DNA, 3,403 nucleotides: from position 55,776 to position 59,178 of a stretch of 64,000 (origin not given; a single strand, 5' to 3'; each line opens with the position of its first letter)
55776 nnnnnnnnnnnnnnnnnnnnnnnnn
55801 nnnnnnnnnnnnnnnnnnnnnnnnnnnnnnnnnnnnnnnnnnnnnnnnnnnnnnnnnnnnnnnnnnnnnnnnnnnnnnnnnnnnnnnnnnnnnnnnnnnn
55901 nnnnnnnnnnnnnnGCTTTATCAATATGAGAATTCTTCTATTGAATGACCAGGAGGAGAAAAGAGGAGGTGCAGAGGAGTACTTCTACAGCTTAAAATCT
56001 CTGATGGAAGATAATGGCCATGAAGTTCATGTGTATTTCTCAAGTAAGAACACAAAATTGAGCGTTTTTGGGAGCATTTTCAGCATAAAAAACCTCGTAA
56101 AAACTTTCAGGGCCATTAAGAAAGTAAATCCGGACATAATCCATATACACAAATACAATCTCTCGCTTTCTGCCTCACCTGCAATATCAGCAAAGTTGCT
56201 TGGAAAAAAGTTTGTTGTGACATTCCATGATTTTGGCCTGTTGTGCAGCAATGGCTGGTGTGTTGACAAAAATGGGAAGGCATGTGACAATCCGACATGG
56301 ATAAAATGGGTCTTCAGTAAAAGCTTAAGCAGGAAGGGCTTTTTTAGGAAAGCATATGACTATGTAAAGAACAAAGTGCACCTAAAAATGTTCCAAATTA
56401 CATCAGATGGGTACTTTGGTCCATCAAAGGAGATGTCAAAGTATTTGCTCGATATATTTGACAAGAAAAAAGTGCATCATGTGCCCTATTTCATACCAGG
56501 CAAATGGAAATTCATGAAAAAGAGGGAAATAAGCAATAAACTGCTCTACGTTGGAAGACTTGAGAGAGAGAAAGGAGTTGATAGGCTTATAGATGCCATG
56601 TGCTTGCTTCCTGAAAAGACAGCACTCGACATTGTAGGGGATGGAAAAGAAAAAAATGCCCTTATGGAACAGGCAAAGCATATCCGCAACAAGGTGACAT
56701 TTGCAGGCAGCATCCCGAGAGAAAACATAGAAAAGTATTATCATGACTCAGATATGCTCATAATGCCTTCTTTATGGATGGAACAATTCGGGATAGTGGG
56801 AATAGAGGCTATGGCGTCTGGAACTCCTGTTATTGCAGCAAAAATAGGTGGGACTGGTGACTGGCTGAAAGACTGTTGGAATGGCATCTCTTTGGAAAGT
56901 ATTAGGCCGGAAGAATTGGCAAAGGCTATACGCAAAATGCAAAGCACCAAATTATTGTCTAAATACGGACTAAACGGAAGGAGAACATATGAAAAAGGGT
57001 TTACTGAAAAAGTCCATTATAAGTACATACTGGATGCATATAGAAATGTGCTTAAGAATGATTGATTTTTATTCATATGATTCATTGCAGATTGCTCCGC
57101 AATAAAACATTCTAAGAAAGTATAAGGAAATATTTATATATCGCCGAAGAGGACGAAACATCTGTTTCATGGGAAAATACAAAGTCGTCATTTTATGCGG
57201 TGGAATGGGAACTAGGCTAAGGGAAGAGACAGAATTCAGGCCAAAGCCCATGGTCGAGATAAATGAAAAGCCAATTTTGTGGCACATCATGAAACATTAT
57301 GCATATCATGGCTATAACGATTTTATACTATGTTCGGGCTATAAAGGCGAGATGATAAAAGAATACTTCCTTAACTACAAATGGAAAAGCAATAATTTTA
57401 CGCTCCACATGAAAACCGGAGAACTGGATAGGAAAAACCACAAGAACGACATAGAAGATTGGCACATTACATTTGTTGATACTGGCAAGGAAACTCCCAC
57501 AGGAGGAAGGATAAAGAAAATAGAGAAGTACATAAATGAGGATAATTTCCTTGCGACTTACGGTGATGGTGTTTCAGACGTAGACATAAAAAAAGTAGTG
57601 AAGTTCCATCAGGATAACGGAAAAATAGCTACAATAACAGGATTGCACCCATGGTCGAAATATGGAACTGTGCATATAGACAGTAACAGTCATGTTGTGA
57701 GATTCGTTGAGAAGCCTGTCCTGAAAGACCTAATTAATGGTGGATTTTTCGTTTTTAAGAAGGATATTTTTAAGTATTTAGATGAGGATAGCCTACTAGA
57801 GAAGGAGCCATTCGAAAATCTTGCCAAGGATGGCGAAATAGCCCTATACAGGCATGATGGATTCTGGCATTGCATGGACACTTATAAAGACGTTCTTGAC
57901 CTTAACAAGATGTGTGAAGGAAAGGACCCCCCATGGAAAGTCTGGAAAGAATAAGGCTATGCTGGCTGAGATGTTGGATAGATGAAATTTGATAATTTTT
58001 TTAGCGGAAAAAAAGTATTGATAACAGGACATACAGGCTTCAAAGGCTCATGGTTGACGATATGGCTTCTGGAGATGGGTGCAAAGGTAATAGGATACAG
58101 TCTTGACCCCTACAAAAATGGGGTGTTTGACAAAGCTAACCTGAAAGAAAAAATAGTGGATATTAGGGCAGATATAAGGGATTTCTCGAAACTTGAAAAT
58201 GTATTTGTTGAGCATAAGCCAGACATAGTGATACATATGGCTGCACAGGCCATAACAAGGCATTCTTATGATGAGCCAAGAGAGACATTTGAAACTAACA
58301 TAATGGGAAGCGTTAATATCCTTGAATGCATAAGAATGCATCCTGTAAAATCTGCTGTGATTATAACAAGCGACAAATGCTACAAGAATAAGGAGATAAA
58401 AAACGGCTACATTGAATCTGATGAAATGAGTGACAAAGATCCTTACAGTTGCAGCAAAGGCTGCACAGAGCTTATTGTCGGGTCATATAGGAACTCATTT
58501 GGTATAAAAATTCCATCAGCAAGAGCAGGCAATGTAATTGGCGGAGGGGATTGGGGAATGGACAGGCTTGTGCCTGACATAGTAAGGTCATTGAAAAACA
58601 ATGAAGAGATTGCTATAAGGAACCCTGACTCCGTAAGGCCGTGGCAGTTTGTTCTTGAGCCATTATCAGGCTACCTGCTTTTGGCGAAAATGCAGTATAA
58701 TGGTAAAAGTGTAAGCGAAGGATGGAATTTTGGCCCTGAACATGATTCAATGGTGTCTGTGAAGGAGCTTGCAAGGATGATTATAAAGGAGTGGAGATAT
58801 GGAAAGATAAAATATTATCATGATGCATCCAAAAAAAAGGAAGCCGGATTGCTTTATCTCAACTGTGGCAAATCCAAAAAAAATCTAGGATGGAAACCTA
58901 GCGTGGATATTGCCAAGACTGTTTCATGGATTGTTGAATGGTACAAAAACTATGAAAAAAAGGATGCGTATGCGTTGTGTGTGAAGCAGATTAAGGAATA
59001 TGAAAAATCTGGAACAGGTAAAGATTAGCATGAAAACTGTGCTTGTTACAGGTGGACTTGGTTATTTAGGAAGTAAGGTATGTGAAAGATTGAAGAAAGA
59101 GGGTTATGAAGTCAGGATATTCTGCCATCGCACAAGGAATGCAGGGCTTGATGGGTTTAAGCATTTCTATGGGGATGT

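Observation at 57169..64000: CDP-3,6-dideoxyhexose (rfbF-rfbG-[SDR]-...-cupin-rfbH) module, a Salmonella/Yersinia O-antigen-type pathway, in an archaeon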

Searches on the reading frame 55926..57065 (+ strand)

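Call 6: search_protein_families(library=ncbifam, proteins=[window:55926-57065:+], max_evalue=0.001)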
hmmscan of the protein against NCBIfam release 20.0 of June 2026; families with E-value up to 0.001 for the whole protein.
window:55926-57065:+ (379 aa): 36 families (the best 25 are shown)
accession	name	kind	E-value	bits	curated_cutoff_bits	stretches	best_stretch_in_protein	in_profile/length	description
NF047684.1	TeichurnBiosyTuaC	equivalog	7.7e-24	84.3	550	1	206-374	222-388/391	teichuronic acid biosynthesis protein TuaC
TIGR04157.1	glyco_rSAM_CFB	subfamily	2e-21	76.5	400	1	206-360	230-394/406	TIGR04157 family glycosyltransferase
NF041876.1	EPS_EpsE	equivalog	5.3e-21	75.3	400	1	204-363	215-384/389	exopolysaccharide biosynthesis GT4 family glycosyltransferase EpsE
TIGR03088.1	stp2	hypoth_equivalog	9.5e-20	71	409.05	1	205-375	196-373/374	TIGR03088 family PEP-CTERM/XrtA system glycosyltransferase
NF046085.1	XrtY_assoc_Gly1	equivalog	9.5e-19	67.5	400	1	36-377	67-386/387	XrtY-associated glycosyltransferase XYAG1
TIGR02149.1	glgA_Coryne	subfamily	1.1e-18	67.6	302.4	1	194-376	192-391/391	glycogen synthase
NF012028.0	PRK15484.1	subfamily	2.2e-18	66.5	618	1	205-344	195-347/380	lipopolysaccharide N-acetylglucosaminyltransferase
TIGR03449.1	mycothiol_MshA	equivalog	4.3e-18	65.4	462.5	1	206-376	223-404/406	D-inositol-3-phosphate glycosyltransferase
TIGR04063.1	stp3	hypoth_equivalog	1.2e-17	63.9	442.05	1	207-342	217-361/397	TIGR04063 family PEP-CTERM/XrtA system glycosyltransferase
NF053787.1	GlcN_PG_synth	equivalog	1.1e-16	60.6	480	1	204-376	198-360/361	N-acetylglucosaminyl phosphatidylglycerol synthase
TIGR03999.1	thiol_BshA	equivalog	2.9e-15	56.1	273.7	1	231-376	229-374/375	N-acetyl-alpha-D-glucosaminyl L-malate synthase BshA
NF038298.1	EPS_HpsO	equivalog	3e-15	55.9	575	1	207-375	205-387/388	hormogonium polysaccharide biosynthesis glycosyltransferase HpsO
NF007396.0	PRK09922.1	equivalog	1.3e-14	53.9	385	1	199-343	178-328/361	lipopolysaccharide 1,6-galactosyltransferase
TIGR02095.1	glgA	subfamily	3.6e-14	52.3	328.45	1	206-339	297-439/477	glycogen/starch synthase, ADP-glucose type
NF041010.1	glycosy_Agl16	equivalog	1.3e-12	47.2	575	1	178-356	153-333/352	glycosylation protein Agl16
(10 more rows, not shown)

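Call 7: search_protein_families(library=pfam, proteins=[window:55926-57065:+], max_evalue=0.001)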
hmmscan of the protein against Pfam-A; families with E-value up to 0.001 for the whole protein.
window:55926-57065:+ (379 aa): 5 families
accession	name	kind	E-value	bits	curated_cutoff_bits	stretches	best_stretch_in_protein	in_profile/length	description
PF00534.26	Glycos_transf_1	-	1e-35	123.3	26.4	1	199-346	11-164/172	Glycosyl transferases group 1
PF13692.12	Glyco_trans_1_4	-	4.5e-30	105.2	27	1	204-338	2-139/142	Glycosyl transferases group 1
PF13439.12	Glyco_transf_4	-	1.9e-12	48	28.5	1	14-188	2-164/170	Glycosyltransferase Family 4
PF20706.3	GT4-conflict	-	2.5e-11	43.6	26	1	183-317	175-323/385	Family 4 Glycosyltransferase in conflict systems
PF13579.12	Glyco_trans_4_4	-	5.3e-06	27.3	29.7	0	54-111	57-104/158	Glycosyl transferase 4-like domain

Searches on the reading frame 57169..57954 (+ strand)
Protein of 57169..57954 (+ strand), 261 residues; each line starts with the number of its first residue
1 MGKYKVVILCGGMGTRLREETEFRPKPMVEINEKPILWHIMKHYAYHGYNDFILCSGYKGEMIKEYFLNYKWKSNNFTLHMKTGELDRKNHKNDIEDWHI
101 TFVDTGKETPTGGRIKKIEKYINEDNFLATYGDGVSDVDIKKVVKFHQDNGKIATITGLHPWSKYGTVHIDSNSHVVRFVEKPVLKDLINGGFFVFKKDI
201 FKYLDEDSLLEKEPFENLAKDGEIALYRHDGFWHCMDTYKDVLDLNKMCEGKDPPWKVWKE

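Call 6: search_protein_families(library=ncbifam, proteins=[window:57169-57954:+], max_evalue=0.001)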
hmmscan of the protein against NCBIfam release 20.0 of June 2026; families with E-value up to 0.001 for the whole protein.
window:57169-57954:+ (261 aa): 24 families
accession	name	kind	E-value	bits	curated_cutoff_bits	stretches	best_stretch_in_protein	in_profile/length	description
TIGR02623.1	G1P_cyt_trans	equivalog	3.6e-93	311.7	300.25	1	5-259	2-255/255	glucose-1-phosphate cytidylyltransferase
NF049965.1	GlMnHpPGnyltfHddC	equivalog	2.1e-29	102.7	300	2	5-69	2-66/221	D-glycero-D-manno-heptose 1-phosphate guanosyltransferase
TIGR03992.1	Arch_glmU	subfamily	9.8e-29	100.4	292.1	2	93-248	66-226/393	bifunctional sugar-1-phosphate nucleotidylyltransferase/acetyltransferase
NF052502.1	man1P_GTase_Rv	exception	2.3e-26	92.5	440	2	99-242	73-223/352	mannose-1-phosphate guanylyltransferase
NF041173.1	Sug_nt_acttase_Thmprot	equivalog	8e-22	77.7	600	1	5-248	2-226/405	bifunctional sugar-1-phosphate nucleotidylyltransferase/acetyltransferase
NF041313.1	UDPGP_AglF_Halo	equivalog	5.9e-21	75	400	2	5-67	2-64/234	UTP--glucose-1-phosphate uridylyltransferase AglF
TIGR01208.1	rmlA_long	equivalog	2.1e-16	59.8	320.25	2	5-69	1-66/353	glucose-1-phosphate thymidylyltransferase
TIGR02091.1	glgC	equivalog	4.7e-14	52.2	424.9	1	6-238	3-248/364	glucose-1-phosphate adenylyltransferase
NF045761.1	NAMPUrTaseMurU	equivalog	1.2e-13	51.5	250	1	5-67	2-64/226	N-acetylmuramate alpha-1-phosphate uridylyltransferase MurU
TIGR01099.1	galU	equivalog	2.3e-13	50.3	326.8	1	5-206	3-216/261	UTP--glucose-1-phosphate uridylyltransferase GalU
TIGR01173.1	glmU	equivalog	6.6e-11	41.7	366.85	1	5-198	2-174/452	bifunctional UDP-N-acetylglucosamine diphosphorylase/glucosamine-1-phosphate N-acetyltransferase GlmU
NF041135.1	IPPtranDIPPsyn_Thcocales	equivalog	1e-09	37.9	580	1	5-69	2-62/419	bifunctional L-myo-inositol-1-phosphate cytidylyltransferase/CDP-L-myo-inositol myo-inositolphosphotransferase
NF002772.0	PRK02862.1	equivalog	6.5e-09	35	537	0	122-187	114-183/429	glucose-1-phosphate adenylyltransferase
NF001947.0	PRK00725.1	subfamily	8e-08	31.4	470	1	6-187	19-197/426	glucose-1-phosphate adenylyltransferase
NF003670.0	PRK05293.1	equivalog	1.4e-07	30.8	470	1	7-240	8-249/382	glucose-1-phosphate adenylyltransferase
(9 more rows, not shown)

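Call 7: search_protein_families(library=pfam, proteins=[window:57169-57954:+], max_evalue=0.001)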
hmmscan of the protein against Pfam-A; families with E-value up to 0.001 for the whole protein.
window:57169-57954:+ (261 aa): 2 families
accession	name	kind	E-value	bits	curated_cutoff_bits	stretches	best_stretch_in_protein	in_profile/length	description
PF00483.29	NTP_transferase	-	7.3e-26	91.7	21.2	1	5-224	1-215/245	Nucleotidyl transferase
PF12804.13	NTP_transf_3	-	1.9e-05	25.4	27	1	6-59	1-49/160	MobA-like NTP transferase domain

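Call 15: list_cluster_members(proteins=[window:57169-57954:+, window:57982-59028:+, window:59000-59944:+, window:62694-63152:+, L001:10487-11806:+, window:35071-38175:+, window:3747-6344:-, window:20331-21596:+])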
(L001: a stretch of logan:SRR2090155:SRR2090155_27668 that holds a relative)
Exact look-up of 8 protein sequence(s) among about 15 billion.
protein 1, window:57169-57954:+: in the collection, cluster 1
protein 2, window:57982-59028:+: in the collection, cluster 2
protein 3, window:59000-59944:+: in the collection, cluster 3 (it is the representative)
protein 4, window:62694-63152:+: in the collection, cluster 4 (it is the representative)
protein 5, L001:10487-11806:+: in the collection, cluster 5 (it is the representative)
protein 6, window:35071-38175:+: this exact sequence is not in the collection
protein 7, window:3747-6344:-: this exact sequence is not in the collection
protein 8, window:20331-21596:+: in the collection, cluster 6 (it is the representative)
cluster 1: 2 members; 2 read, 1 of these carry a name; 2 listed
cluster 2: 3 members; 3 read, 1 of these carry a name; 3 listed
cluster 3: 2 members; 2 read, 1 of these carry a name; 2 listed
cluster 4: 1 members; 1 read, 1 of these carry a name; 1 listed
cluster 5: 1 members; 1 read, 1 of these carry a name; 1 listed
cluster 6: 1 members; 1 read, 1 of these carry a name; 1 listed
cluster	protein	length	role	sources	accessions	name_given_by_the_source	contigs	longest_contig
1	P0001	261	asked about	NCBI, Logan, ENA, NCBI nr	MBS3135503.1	glucose-1-phosphate cytidylyltransferase [Candidatus Woesearchaeota archaeon]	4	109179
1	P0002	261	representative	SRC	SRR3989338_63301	-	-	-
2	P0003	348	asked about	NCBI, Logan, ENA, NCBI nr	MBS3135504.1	CDP-glucose 4,6-dehydratase [Candidatus Woesearchaeota archaeon]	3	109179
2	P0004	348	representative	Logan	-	-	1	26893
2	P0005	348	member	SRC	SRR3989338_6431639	-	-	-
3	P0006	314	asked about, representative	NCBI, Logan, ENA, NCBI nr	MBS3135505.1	NAD(P)-dependent oxidoreductase [Candidatus Woesearchaeota archaeon]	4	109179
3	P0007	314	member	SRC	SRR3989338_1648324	-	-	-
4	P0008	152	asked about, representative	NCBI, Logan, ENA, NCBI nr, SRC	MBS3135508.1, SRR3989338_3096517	dTDP-4-dehydrorhamnose 3,5-epimerase family protein [Candidatus Woesearchaeota archaeon]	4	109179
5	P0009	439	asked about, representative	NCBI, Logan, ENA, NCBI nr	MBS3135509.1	lipopolysaccharide biosynthesis protein RfbH [Candidatus Woesearchaeota archaeon]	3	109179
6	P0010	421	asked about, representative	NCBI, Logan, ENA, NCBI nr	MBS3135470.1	adenosylhomocysteinase [Candidatus Woesearchaeota archaeon]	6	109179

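Call 30: find_related_loci(query=A1, collection=genome_contigs, flank=10000)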
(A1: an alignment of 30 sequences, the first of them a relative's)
Query A1 (439 aa) in genome_contigs; peptide patterns used: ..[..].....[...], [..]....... (x = any residue, [..] = any of these).
600 stretches matched a pattern (row limit reached: there are more); 599 encode a relative of the query (tblastn E <= 1e-3); the best 80 are kept; 80 distinct loci.
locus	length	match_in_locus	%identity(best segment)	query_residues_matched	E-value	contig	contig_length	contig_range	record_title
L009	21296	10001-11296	57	4-438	2e-172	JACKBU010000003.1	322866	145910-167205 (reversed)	MAG: Ardenticatenaceae bacterium isolate HK-STAS-CHLO-29 HK-STAS-CHLO-29_3, whole genome shotgun sequence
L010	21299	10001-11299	57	3-438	2e-171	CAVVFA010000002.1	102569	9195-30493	MAG: uncultured Chloroflexia bacterium isolate MFD04716.bin.2.33 genome assembly, contig: contig_105556, whole genome sh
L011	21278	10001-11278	56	3-431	1e-169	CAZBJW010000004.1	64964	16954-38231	MAG TPA_asm: uncultured Anaerolineales bacterium isolate binchicken_co294_156 genome assembly, contig: NODE_744_length_6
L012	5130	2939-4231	55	3-436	2e-172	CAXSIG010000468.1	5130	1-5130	MAG: uncultured Bryobacteraceae bacterium isolate private_X5_metawrap_bin.3 genome assembly, contig: private_X5_metawrap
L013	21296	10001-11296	54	3-437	7e-169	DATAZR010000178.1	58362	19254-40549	MAG TPA_asm: Acidobacteriaceae bacterium isolate SMAG_U5710 k141_2758184, whole genome shotgun sequence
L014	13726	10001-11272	55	3-429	4e-169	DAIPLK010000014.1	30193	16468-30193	MAG TPA_asm: Gemmatimonadales bacterium isolate CTOTU26080 NODE_458_length_30193_cov_9.478997, whole genome shotgun sequ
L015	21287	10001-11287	55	1-436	2e-168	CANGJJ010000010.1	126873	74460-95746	MAG: Beijerinckiaceae bacterium isolate Jr-28jun17-167 genome assembly, contig: Jr-28jun17-C142, whole genome shotgun se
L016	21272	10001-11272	56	2-428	3e-168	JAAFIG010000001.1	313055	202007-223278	MAG: Deinococcales bacterium isolate bin18.concoct.ball.099 WN_Deinococcales_1_scaffold_1, whole genome shotgun sequence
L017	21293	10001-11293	54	3-436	3e-168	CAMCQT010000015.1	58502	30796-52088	MAG: Brevefilum fermentans isolate MiH-22jul19-346 genome assembly, contig: MiH-22jul19-C769, whole genome shotgun seque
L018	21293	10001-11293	55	2-435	6e-168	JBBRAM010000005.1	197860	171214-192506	MAG: Burkholderiales bacterium isolate Co_metawrap_2294 Cmw_2294_k141_4469696_length_197860_cov_57.9977, whole genome sh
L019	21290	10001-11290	57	3-435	2e-167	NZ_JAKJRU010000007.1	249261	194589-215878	Pseudomonas oligotrophica strain JM10B5a NODE_7_length_249361_cov_171.962922, whole genome shotgun sequence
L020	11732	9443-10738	55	2-436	2e-167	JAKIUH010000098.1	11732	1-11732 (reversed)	MAG: Bacteroidales bacterium isolate D100SM.bin.13 NODE_2034_length_11732_cov_2.190607, whole genome shotgun sequence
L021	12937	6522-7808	56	4-435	1e-166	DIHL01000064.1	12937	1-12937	MAG TPA_asm: Bacteroidetes bacterium UBA5697 UBA5697_contig_1480, whole genome shotgun sequence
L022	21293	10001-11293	56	2-435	3e-168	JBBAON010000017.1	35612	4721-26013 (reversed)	MAG: Candidatus Methylopumilus sp. isolate EUL_142 ctg17-EUL_142, whole genome shotgun sequence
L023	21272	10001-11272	54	3-429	3e-166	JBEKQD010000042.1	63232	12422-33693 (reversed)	MAG: Terracidiphilus sp. isolate SPRUCE 47 SPRUCE_47_42, whole genome shotgun sequence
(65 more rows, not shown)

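Call 59: search_solved_structures(query=window:57169-57954:+, max_evalue=1e-20)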
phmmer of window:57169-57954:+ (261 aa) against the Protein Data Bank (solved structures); distinct sequences matched with E-value up to 1e-20: 2.
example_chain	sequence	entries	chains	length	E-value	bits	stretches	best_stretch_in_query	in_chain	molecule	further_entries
1tzf_A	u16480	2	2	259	5.8e-76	258.8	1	5-260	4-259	Glucose-1-phosphate cytidylyltransferase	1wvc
7whr_B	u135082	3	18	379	3.8e-21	78.9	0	126-242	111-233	Nucleotidyl transferase family protein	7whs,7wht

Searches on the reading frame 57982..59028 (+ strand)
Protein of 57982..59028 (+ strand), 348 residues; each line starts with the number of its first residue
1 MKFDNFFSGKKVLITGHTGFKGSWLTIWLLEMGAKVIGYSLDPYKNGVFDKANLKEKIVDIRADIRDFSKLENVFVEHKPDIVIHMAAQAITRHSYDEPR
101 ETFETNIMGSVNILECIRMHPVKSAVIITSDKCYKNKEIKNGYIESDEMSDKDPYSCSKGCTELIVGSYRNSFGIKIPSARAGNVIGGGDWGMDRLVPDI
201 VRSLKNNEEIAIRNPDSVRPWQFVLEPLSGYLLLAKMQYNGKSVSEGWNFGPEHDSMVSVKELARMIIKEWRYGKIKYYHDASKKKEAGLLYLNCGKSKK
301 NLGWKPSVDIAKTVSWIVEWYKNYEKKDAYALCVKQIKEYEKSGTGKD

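Call 6: search_protein_families(library=ncbifam, proteins=[window:57982-59028:+], max_evalue=0.001)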
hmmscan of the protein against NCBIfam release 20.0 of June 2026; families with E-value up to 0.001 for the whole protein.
window:57982-59028:+ (348 aa): 22 families
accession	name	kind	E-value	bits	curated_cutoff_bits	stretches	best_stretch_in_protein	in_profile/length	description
TIGR02622.1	CDP_4_6_dhtase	equivalog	1.5e-132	442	278.45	1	6-340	1-351/352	CDP-glucose 4,6-dehydratase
TIGR01181.1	dTDP_gluc_dehyt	equivalog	7.9e-34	117.2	365.1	1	11-326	1-316/321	dTDP-glucose 4,6-dehydratase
TIGR01179.1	galE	equivalog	2.3e-24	85.8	262.3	1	11-188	1-179/332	UDP-glucose 4-epimerase GalE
TIGR04180.1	EDH_00030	hypoth_equivalog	2.6e-24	85.8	475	1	12-307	1-295/297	NAD-dependent 4,6-dehydratase LegB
NF007582.0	PRK10217.1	equivalog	1.4e-17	63.8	698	1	10-325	2-335/355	dTDP-glucose 4,6-dehydratase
NF007490.0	PRK10084.1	subfamily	6.1e-17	61.6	649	1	11-325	2-338/361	dTDP-glucose 4,6-dehydratase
TIGR01472.1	gmd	equivalog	1.7e-14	53.8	415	1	10-175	1-175/342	GDP-mannose 4,6-dehydratase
NF007956.0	PRK10675.1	subfamily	3.6e-13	49.4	394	1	11-166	2-160/338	UDP-glucose 4-epimerase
TIGR03589.1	PseB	equivalog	3.5e-12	45.9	407.75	1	6-136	1-131/324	UDP-N-acetylglucosamine 4,6-dehydratase (inverting)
NF011728.1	PRK15181.1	equivalog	8.9e-10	38.1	760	1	8-322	14-338/348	Vi polysaccharide biosynthesis UDP-N-acetylglucosaminuronic acid C-4 epimerase TviC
NF043036.1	ErythonDh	equivalog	1.8e-08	34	325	1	11-170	2-164/321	D-erythronate dehydrogenase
NF042423.1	oxyalk_red_Shew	equivalog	1.9e-08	33.7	580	1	10-166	9-156/331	2-alkyl-3-oxoalkanoate reductase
TIGR01214.1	rmlD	equivalog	2.3e-08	33.5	224.05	1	11-172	1-141/285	dTDP-4-dehydrorhamnose reductase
NF008872.0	PRK11908.1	equivalog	2.3e-07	30.2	294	1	10-284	2-282/349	bifunctional UDP-4-keto-pentose/UDP-xylose synthase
TIGR03466.1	HpnA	hypoth_equivalog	2.9e-07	29.7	367.65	1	11-137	2-120/327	hopanoid-associated sugar epimerase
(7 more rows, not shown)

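Call 7: search_protein_families(library=pfam, proteins=[window:57982-59028:+], max_evalue=0.001)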
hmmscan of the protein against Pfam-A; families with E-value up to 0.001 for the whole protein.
window:57982-59028:+ (348 aa): 6 families
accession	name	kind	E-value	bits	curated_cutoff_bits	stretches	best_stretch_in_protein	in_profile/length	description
PF16363.11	GDP_Man_Dehyd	-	1e-38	134.1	27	1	13-314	1-329/332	GDP-mannose 4,6 dehydratase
PF01370.27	Epimerase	-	5.4e-36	124.7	20.9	1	12-241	1-231/240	NAD dependent epimerase/dehydratase family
PF02719.21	Polysacc_synt_2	-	5e-15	55.9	20.2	1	12-226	1-208/293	Polysaccharide biosynthesis protein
PF01073.25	3Beta_HSD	-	3.5e-08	33.3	22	1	13-207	1-200/280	3-beta hydroxysteroid dehydrogenase/isomerase family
PF04321.23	RmlD_sub_bind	-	1e-07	31.8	27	1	11-172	2-142/287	RmlD substrate binding domain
PF07993.18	NAD_binding_4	-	4.8e-05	23.1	20.1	1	48-187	51-209/258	Male sterility protein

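Call 60: search_solved_structures(query=window:57982-59028:+, max_evalue=1e-40)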
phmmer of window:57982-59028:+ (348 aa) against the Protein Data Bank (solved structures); distinct sequences matched with E-value up to 1e-40: 2.
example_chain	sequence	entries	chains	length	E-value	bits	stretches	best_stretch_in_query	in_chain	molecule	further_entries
1wvg_A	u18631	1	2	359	2.5e-98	332.9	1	5-342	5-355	CDP-glucose 4,6-dehydratase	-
1rkx_A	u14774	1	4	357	6.9e-97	328.1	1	4-340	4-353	CDP-glucose-4,6-dehydratase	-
